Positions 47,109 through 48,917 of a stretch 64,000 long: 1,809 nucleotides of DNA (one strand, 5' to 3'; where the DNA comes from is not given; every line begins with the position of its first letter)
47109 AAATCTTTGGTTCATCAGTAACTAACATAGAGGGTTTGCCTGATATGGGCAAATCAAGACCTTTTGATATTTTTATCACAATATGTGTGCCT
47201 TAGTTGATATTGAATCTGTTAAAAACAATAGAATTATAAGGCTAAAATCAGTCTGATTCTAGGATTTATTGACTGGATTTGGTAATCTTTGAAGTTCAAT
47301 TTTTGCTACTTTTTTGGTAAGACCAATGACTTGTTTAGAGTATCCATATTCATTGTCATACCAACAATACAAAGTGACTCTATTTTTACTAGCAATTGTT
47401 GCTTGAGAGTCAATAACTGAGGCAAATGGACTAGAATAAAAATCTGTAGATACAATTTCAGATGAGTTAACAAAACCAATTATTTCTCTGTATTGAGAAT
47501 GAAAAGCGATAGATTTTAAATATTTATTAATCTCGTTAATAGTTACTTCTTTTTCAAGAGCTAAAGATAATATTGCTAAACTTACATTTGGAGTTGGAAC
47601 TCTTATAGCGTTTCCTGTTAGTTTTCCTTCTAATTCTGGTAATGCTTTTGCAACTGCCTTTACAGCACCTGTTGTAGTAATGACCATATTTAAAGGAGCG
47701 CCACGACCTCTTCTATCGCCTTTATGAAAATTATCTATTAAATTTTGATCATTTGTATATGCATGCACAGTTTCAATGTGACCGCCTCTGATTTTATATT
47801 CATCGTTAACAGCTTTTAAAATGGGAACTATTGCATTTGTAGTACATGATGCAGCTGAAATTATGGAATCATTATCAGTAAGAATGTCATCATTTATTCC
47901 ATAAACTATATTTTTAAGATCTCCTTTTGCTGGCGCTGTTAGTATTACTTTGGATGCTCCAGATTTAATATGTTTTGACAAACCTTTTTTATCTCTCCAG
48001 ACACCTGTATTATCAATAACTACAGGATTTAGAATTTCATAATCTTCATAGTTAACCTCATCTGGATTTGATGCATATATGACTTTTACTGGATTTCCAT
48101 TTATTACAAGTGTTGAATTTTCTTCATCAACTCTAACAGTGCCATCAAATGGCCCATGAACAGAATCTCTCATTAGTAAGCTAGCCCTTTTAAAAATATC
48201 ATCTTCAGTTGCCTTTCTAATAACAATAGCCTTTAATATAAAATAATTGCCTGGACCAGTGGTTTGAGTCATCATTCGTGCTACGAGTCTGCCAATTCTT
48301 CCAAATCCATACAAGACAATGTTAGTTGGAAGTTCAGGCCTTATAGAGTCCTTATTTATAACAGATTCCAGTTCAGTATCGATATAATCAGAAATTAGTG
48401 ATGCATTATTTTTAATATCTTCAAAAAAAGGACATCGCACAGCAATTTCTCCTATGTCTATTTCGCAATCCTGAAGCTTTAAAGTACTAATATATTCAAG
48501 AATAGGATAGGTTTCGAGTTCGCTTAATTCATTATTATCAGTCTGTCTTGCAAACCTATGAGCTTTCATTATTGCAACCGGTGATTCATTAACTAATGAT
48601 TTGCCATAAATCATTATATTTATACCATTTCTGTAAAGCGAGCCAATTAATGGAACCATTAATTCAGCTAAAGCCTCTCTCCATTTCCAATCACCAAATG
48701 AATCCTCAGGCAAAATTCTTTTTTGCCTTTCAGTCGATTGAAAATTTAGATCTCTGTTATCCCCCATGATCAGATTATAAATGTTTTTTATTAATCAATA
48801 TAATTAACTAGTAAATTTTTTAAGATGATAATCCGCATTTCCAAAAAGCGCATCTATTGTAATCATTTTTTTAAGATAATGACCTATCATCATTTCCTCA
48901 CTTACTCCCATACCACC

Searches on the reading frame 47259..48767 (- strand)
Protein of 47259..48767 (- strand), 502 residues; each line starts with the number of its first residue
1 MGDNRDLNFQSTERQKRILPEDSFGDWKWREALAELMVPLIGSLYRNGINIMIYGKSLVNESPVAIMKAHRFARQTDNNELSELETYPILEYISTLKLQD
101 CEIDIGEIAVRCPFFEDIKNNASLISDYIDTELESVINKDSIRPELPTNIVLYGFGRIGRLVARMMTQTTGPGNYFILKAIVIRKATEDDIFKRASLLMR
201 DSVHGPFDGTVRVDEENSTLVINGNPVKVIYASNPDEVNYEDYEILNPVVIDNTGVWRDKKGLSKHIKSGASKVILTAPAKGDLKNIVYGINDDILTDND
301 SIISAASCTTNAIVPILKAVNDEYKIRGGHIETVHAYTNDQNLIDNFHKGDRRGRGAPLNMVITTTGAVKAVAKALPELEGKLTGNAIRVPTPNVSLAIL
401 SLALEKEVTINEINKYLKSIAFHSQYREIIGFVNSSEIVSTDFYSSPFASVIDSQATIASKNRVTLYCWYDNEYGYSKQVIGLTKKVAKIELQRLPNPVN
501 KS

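Call 49: search_protein_families(library=pfam, proteins=[window:47259-48767:-], max_evalue=0.001)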
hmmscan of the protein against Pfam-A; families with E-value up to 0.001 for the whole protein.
window:47259-48767:- (502 aa): 2 families
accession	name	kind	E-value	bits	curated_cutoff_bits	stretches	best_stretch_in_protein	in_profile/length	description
PF02800.25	Gp_dh_C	-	2.9e-43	147.6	24.4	1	313-470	1-158/158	Glyceraldehyde 3-phosphate dehydrogenase, C-terminal domain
PF00044.30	Gp_dh_N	-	1.2e-19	70.9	31.7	1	149-259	2-100/101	Glyceraldehyde 3-phosphate dehydrogenase, NAD binding domain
